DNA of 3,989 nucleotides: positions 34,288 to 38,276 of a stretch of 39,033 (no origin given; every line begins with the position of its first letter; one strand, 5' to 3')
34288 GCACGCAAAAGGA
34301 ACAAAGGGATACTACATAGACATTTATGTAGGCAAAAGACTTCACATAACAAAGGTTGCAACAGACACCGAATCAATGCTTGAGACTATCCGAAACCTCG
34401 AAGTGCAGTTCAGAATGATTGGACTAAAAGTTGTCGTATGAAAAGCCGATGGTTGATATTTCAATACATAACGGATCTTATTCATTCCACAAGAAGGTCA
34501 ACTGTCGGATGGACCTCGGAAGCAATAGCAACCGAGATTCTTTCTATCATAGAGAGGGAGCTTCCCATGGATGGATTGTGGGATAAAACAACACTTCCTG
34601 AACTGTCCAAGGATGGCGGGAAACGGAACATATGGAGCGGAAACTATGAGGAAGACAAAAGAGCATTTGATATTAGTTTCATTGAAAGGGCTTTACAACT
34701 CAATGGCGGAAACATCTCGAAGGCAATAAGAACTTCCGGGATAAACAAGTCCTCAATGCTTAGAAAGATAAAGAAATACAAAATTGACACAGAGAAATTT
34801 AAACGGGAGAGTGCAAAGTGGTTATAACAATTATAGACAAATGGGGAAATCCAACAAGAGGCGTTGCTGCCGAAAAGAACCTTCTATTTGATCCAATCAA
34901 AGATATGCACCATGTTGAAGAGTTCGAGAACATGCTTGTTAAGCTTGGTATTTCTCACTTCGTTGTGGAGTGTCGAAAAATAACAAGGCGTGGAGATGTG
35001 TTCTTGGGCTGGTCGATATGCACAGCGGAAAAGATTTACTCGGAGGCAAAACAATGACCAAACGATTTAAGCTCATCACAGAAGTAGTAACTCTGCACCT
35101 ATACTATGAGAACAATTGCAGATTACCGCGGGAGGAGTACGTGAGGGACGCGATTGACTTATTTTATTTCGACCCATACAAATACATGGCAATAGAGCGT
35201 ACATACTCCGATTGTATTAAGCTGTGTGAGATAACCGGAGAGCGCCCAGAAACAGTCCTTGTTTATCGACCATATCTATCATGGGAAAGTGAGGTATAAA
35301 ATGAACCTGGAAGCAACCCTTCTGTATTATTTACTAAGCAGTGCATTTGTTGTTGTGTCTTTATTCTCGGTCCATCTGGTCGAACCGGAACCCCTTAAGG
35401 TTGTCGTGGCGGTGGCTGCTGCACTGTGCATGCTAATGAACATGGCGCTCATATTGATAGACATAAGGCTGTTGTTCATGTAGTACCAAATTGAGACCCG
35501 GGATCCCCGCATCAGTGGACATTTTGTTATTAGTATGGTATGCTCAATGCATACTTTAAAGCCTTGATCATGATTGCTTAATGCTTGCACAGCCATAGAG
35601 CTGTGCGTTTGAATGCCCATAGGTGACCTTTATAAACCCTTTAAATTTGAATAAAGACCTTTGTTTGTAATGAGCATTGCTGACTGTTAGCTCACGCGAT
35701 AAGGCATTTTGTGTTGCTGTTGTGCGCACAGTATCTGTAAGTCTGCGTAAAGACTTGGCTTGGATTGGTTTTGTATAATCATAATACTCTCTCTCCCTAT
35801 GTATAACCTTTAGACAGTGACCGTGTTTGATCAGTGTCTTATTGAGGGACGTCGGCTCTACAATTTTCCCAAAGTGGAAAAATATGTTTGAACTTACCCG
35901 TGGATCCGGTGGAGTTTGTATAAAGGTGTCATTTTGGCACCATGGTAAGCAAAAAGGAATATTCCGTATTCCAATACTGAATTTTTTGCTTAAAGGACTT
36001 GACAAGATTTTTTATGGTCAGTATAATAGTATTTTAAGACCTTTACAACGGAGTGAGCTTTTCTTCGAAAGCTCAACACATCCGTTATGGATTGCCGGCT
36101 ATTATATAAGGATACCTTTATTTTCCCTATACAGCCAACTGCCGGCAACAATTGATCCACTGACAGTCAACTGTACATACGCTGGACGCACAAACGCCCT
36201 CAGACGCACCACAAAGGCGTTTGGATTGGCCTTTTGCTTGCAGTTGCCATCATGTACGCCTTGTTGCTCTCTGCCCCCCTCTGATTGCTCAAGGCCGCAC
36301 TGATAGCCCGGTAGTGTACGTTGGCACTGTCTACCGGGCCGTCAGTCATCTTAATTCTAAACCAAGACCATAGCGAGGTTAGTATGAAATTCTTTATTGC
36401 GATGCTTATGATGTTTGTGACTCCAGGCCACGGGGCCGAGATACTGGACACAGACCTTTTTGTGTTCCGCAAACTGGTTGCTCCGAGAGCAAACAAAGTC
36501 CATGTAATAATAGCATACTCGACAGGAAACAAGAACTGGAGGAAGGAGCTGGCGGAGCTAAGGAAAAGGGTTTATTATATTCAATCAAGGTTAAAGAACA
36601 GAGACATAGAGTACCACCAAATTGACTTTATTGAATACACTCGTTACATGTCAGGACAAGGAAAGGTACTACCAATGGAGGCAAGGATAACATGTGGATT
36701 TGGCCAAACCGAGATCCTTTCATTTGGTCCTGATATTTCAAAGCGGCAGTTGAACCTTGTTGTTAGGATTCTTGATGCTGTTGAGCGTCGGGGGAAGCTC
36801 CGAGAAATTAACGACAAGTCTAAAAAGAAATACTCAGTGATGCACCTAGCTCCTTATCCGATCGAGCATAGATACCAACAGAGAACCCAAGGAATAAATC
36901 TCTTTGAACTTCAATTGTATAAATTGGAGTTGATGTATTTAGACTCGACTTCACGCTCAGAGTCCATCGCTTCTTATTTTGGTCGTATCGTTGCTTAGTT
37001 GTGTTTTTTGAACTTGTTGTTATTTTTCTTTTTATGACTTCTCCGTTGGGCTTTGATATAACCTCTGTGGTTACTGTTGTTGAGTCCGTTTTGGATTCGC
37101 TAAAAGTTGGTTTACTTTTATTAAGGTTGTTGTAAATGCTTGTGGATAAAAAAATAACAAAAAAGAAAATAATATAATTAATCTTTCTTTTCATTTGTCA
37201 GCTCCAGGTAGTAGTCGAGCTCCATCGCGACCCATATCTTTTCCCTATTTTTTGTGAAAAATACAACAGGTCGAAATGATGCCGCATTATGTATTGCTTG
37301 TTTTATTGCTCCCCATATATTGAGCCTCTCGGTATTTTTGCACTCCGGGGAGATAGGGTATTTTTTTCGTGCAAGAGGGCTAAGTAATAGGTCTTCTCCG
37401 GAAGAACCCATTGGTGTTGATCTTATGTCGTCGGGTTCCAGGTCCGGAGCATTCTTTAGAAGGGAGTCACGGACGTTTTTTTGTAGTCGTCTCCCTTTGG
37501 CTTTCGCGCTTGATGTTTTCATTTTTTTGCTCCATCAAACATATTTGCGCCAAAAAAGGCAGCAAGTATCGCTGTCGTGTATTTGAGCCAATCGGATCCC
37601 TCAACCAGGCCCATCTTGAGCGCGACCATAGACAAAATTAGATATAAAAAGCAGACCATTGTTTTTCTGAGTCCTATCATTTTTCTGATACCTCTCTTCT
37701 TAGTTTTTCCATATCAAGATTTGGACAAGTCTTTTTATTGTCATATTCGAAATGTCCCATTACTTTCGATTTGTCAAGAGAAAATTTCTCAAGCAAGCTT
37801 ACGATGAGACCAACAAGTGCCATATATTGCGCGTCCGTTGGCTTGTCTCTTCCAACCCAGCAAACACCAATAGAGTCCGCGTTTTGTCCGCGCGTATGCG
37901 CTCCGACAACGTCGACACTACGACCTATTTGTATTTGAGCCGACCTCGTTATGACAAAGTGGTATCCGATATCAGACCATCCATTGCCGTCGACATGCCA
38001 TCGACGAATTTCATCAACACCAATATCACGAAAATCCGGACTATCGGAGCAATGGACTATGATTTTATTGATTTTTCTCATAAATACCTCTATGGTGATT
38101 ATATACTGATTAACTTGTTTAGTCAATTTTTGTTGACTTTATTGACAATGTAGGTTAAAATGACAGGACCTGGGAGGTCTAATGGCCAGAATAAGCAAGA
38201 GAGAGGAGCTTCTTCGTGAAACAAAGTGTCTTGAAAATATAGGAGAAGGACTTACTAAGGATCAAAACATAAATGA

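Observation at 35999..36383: Perfect consensus promoter driving a ~350-nt, heavily structured untranslated RNA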

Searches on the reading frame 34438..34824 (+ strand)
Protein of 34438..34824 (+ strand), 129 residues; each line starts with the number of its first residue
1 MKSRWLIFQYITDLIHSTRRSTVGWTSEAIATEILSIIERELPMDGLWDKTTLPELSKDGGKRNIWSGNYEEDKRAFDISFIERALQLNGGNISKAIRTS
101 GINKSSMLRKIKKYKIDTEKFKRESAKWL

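Call 14: search_protein_families(library=pfam, proteins=[window:34438-34824:+], max_evalue=0.1)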
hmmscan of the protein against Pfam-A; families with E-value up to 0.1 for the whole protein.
window:34438-34824:+ (129 aa): 1 family
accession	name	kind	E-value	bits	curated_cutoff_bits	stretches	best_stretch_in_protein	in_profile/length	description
PF02954.25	HTH_8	-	4.5e-06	26.7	22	1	82-114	10-42/42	Bacterial regulatory protein, Fis family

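Call 15: search_protein_families(library=phrogs, proteins=[window:34438-34824:+], max_evalue=0.1)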
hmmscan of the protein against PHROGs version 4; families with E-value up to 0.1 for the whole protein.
window:34438-34824:+ (129 aa): 1 family
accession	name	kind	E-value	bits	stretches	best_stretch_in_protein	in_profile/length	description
phrog_13024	-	unknown function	0.015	15.8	1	70-116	181-227/233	-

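Call 90: find_homologous_proteins(query=window:34438-34824:+, max_evalue=0.00001)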
Query window:34438-34824:+ (129 aa): 1 proteins with E <= 0.00001 among 7 candidates.
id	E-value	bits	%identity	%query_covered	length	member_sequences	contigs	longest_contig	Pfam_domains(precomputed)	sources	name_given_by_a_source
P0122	1.6e-78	279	100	100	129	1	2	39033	PF02954.26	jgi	-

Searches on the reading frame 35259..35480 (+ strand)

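Call 14: search_protein_families(library=pfam, proteins=[window:35259-35480:+], max_evalue=0.1)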
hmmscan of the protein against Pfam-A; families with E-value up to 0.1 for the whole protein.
window:35259-35480:+ (74 aa): 2 families
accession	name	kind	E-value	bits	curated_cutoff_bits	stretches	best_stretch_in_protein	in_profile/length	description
PF11026.13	DUF2721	-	0.015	15.6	28.3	1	14-71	61-122/129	Protein of unknown function (DUF2721)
PF08570.15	DUF1761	-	0.034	14.8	31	1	18-66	73-122/123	Protein of unknown function (DUF1761)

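Call 15: search_protein_families(library=phrogs, proteins=[window:35259-35480:+], max_evalue=0.1)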
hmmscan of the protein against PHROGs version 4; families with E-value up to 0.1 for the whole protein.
window:35259-35480:+ (74 aa): 0 families

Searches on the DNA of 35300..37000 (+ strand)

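Call 6: search_rna_families(source=window, start=35300, end=36500, threshold=evalue, max_evalue=10)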
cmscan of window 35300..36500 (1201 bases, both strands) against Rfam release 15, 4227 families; matches with E-value up to 10: 4.
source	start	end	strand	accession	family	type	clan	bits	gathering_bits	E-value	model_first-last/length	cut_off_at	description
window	35944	36024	-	RF01560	DdR10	Gene; snRNA; snoRNA; CD-box;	-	23.6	48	7.9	1-81/81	no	Dictyostelium snoRNA DdR10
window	35946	36014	+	RF02591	Spy1786666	Gene; sRNA;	-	16.5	64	4.1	1-87/87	no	S. pyogenes small RNA 1786666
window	35663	35719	+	RF01142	sR19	Gene; snRNA; snoRNA; CD-box;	-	16.2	45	0.4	1-63/63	no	Small nucleolar RNA sR19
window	36080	36178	-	RF02594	NsiR9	Gene; sRNA;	-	13.5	90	6.5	1-123/123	no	Nitrogen stress-induced RNA 9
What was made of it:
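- On Any Rfam family (riboswitches, thermometers, leaders, phage RNAs; 4227 models): With E up to 10 on 35300-36500 there were only four weak hits (13-24 bits against gathering scores of 45-90), and only one of them (NsiR9, 13.5 bits) overlaps the leader (call 6).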

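Call 10: search_dna_similar(query=window:35484-36400:+, collection=phages, mode=distant, max_rows=30)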
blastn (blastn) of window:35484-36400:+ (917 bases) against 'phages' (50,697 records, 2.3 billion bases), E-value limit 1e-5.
No match.

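Call 113: search_dna_similar(query=window:35484-37000:+, collection=plasmids, mode=distant, max_rows=10, max_evalue=0.001)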
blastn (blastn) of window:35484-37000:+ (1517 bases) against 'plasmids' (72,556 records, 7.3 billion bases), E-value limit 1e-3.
No match.
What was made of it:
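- Tried and rejected: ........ phages (call 10) and PLSDB plasmids (call 113).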

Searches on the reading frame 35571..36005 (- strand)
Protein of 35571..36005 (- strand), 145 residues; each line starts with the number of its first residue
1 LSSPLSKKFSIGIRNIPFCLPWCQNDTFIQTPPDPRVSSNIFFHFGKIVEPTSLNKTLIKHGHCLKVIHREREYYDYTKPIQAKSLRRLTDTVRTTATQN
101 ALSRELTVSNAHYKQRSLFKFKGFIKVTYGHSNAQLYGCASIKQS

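Call 14: search_protein_families(library=pfam, proteins=[window:35571-36005:-], max_evalue=0.1)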
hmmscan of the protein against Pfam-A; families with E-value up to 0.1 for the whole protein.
window:35571-36005:- (145 aa): 0 families

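Call 15: search_protein_families(library=phrogs, proteins=[window:35571-36005:-], max_evalue=0.1)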
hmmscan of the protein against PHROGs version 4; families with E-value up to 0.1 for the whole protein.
window:35571-36005:- (145 aa): 0 families

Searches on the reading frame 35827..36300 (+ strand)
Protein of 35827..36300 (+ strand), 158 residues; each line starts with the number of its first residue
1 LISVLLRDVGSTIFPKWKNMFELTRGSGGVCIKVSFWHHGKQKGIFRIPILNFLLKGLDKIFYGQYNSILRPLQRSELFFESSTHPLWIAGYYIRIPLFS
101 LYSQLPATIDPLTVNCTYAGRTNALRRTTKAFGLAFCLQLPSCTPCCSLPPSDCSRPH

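Call 14: search_protein_families(library=pfam, proteins=[window:35827-36300:+], max_evalue=0.1)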
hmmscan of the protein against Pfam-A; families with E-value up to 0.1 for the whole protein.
window:35827-36300:+ (158 aa): 0 families

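Call 15: search_protein_families(library=phrogs, proteins=[window:35827-36300:+], max_evalue=0.1)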
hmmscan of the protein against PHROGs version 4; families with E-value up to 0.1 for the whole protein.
window:35827-36300:+ (158 aa): 0 families

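Call 98: search_protein_representatives(protein=window:35827-36300:+)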
Query: 158 residues. Proteins with E-value up to 0.001 (for the whole library): 2; up to 1e-10: 1; up to 1e-30: 0. The best 2 are listed.
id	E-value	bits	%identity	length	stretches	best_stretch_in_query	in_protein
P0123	9.0e-17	77.5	52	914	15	81-103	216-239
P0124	1.2e-08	51.1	45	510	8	4-26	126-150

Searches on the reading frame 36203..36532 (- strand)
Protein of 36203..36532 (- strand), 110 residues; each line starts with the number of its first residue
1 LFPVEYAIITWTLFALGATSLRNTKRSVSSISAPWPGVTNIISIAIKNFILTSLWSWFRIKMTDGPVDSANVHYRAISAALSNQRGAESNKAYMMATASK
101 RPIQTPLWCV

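Call 77: search_protein_families(library=phrogs, proteins=[window:36203-36532:-], max_evalue=0.05)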
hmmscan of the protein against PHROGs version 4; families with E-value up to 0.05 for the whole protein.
window:36203-36532:- (110 aa): 0 families

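Call 78: search_protein_families(library=pfam, proteins=[window:36203-36532:-], max_evalue=0.05)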
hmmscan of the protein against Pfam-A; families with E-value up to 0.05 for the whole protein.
window:36203-36532:- (110 aa): 0 families

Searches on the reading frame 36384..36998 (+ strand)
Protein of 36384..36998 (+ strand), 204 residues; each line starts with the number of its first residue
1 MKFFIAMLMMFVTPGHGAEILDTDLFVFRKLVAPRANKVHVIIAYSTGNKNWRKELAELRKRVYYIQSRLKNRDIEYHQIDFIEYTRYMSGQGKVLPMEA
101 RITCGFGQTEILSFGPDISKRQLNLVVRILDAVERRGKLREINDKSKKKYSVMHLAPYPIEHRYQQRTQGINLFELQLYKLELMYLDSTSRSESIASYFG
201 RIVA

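Call 14: search_protein_families(library=pfam, proteins=[window:36384-36995:+], max_evalue=0.1)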
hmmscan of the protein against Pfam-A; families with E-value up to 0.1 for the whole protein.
window:36384-36995:+ (204 aa): 0 families

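Call 15: search_protein_families(library=phrogs, proteins=[window:36384-36995:+], max_evalue=0.1)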
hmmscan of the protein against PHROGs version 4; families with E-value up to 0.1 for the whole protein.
window:36384-36995:+ (204 aa): 0 families
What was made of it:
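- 36384..36998 (+): The gene served by the leader: a 204-aa protein with no homologues, an N-terminal signal peptide, and a GAGG Shine-Dalgarno sequence at 36376-36379. Its last 179 nt overlap the convergent gene 36820-37194. No Pfam or PHROG hit (calls 14, 15).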

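Call 16: find_related_loci(query=window:36384-36995:+, collection=viral_contigs, flank=4000)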
Query window:36384-36995:+ (204 aa) in viral_contigs; peptide patterns used: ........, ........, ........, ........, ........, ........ (x = any residue, [..] = any of these).
11 stretches matched a pattern, but none encodes a relative of the query by tblastn (E <= 1e-3).

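Call 26: find_homologous_proteins(query=window:36384-36995:+)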
Query window:36384-36995:+ (204 aa): 1 proteins with E <= 0.001 among 86 candidates.
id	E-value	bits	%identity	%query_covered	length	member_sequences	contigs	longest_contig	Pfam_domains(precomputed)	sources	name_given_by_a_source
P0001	2.2e-130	450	100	100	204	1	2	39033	-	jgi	-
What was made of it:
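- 36384..36998 (+): The only database hit is itself (call 26).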

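Call 27: find_encoding_contigs(protein=window:36384-36998:+, flank=10000, max_places=10)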
Protein window:36384-36998:+ (204 aa): no gene with exactly this product is on record in the collection.

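Call 28: find_encoding_contigs(protein=P0001, flank=10000, max_places=10)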
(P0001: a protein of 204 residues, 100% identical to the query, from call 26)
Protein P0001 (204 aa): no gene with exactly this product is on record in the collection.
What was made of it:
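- Tried and rejected: Look-ups of the downstream protein returned no contig (calls 27, 28).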

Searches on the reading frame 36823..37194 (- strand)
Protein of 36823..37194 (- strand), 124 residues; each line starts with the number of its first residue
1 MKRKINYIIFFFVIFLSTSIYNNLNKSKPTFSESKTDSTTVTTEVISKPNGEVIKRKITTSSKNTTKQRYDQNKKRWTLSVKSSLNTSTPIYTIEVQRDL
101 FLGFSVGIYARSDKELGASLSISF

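Call 14: search_protein_families(library=pfam, proteins=[window:36823-37194:-], max_evalue=0.1)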
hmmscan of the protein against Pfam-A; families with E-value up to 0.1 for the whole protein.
window:36823-37194:- (124 aa): 3 families
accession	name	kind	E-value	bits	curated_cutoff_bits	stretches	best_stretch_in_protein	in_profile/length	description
PF13800.11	Sigma_reg_N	-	0.013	16.2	26.3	1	8-73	21-83/91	Sigma factor regulator N-terminal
PF13103.11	TonB_2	-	0.056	14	22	1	20-66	8-53/85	TonB C terminal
PF04805.17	Pox_E10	-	0.068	13.5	27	0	3-28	38-58/70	E10-like protein conserved region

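Call 15: search_protein_families(library=phrogs, proteins=[window:36823-37194:-], max_evalue=0.1)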
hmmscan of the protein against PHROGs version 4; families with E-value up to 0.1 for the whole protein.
window:36823-37194:- (124 aa): 1 family
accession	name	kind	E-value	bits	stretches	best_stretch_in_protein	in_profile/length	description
phrog_37430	-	unknown function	0.056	14.6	1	30-67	6-43/104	-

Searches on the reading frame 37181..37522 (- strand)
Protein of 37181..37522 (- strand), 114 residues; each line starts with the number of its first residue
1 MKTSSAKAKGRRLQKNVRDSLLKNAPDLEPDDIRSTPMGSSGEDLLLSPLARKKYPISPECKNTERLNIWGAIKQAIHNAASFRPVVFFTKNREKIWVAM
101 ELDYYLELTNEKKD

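Call 14: search_protein_families(library=pfam, proteins=[window:37181-37522:-], max_evalue=0.1)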
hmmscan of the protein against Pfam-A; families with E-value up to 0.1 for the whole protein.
window:37181-37522:- (114 aa): 1 family
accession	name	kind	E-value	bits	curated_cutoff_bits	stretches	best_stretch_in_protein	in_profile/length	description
PF24608.2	PDDEXK_15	-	0.021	15.2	27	1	61-106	60-119/164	Phage putative PDDEXK endonuclease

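Call 15: search_protein_families(library=phrogs, proteins=[window:37181-37522:-], max_evalue=0.1)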
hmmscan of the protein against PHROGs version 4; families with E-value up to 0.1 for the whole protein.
window:37181-37522:- (114 aa): 1 family
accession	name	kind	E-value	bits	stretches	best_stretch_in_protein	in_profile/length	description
phrog_244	-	DNA, RNA and nucleotide metabolism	6.6e-17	63.4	1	1-112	3-113/186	RusA-like Holliday junction resolvase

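Call 30: find_related_loci(query=A1, collection=viral_contigs, flank=6000)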
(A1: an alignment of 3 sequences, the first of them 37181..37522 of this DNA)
Query A1 (114 aa) in viral_contigs; peptide patterns used: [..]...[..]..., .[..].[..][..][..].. (x = any residue, [..] = any of these).
600 stretches matched a pattern (row limit reached: there are more); 579 encode a relative of the query (tblastn E <= 1e-3); the best 80 are kept; 80 distinct loci.
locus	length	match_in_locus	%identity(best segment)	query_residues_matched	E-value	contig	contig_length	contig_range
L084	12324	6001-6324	57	1-108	6e-39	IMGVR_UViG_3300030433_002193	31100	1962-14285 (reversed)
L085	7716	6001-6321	55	1-108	4e-35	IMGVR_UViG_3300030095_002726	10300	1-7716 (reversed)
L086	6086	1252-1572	55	1-108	4e-35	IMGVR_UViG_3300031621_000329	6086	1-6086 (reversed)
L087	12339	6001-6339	50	1-113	7e-34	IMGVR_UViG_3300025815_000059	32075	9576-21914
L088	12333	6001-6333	50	1-110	8e-34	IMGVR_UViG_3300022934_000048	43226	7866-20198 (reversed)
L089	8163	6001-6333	50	1-110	8e-34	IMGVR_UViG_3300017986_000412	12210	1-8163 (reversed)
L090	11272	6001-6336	50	1-113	6e-34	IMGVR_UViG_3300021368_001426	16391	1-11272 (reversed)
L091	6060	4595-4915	49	1-108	2e-33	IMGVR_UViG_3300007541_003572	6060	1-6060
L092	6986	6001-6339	50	1-112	3e-33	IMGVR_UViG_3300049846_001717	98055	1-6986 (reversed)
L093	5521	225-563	47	1-114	3e-33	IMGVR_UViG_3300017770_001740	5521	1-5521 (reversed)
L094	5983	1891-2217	49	1-110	7e-33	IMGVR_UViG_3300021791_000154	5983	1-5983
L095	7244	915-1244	51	1-111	1e-32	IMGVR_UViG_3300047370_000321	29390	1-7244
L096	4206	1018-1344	49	1-110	1e-32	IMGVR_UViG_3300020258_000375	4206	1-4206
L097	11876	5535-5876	46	1-114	6e-33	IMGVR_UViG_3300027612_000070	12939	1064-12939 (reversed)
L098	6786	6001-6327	50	1-109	6e-33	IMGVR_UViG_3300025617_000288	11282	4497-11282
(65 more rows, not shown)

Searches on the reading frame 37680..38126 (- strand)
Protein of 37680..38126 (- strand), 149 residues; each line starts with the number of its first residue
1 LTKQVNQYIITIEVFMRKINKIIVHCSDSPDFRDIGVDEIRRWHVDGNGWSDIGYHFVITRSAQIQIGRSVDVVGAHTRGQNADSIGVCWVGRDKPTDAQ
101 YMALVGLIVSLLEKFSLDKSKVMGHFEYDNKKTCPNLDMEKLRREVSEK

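Call 14: search_protein_families(library=pfam, proteins=[window:37680-38126:-], max_evalue=0.1)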
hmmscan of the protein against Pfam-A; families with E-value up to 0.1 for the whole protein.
window:37680-38126:- (149 aa): 1 family
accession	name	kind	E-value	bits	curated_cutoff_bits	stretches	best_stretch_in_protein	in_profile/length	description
PF01510.30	Amidase_2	-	1.2e-14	55.2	26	1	17-136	3-130/131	N-acetylmuramoyl-L-alanine amidase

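Call 15: search_protein_families(library=phrogs, proteins=[window:37680-38126:-], max_evalue=0.1)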
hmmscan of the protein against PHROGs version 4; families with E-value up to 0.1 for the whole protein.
window:37680-38126:- (149 aa): 7 families
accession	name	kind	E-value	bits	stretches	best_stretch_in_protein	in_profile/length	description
phrog_822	-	lysis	1.5e-40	140.3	1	16-144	21-154/215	amidase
phrog_1493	-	lysis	1.1e-24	88.3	1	16-139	31-155/394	endolysin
phrog_35436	-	lysis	1e-16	62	1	18-137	18-136/266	amidase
phrog_3088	-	lysis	2.7e-05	25.1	1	43-141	44-146/248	amidase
phrog_1794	-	lysis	2.9e-05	24.6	1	18-136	55-180/336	amidase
phrog_9611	-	lysis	0.00045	20.9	1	78-140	87-153/246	endolysin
phrog_880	-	lysis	0.00059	20.3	1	75-148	254-333/435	endolysin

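Call 19: find_related_loci(query=window:37680-38126:-, collection=viral_contigs, flank=6000)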
Query window:37680-38126:- (149 aa) in viral_contigs; peptide patterns used: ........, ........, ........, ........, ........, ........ (x = any residue, [..] = any of these).
599 stretches matched a pattern (row limit reached: there are more); 593 encode a relative of the query (tblastn E <= 1e-3); the best 80 are kept; 80 distinct loci.
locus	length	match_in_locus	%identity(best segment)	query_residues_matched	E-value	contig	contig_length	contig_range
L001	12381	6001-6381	55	17-143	2e-44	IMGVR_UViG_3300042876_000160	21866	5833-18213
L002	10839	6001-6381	55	17-143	2e-44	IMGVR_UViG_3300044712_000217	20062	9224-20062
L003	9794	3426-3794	57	25-143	2e-43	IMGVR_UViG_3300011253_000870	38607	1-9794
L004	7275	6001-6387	52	14-143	5e-42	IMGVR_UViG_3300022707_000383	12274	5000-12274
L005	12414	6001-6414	45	16-149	1e-37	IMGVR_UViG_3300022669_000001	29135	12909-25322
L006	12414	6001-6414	45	16-149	1e-37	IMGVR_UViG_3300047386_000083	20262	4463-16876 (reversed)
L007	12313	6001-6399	47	14-141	6e-37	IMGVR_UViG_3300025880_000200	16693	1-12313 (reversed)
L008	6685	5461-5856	45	15-141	2e-36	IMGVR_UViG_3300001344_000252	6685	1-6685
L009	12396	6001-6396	45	15-141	2e-36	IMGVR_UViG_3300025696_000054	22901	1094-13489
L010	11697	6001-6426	42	10-147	8e-36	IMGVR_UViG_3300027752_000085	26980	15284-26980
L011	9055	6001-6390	44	19-143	3e-35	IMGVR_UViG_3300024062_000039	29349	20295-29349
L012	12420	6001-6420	43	5-140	4e-35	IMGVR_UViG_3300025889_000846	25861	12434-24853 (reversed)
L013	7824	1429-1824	46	13-138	3e-35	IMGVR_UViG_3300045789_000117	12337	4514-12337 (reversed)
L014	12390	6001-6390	48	16-141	4e-35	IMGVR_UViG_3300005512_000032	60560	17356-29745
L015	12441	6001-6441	44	9-149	3e-35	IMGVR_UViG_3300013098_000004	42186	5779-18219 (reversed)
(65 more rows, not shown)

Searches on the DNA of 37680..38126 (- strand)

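Call 49: search_rna_families(sources=[L166, L003, L004, L167, L165], threshold=gathering)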
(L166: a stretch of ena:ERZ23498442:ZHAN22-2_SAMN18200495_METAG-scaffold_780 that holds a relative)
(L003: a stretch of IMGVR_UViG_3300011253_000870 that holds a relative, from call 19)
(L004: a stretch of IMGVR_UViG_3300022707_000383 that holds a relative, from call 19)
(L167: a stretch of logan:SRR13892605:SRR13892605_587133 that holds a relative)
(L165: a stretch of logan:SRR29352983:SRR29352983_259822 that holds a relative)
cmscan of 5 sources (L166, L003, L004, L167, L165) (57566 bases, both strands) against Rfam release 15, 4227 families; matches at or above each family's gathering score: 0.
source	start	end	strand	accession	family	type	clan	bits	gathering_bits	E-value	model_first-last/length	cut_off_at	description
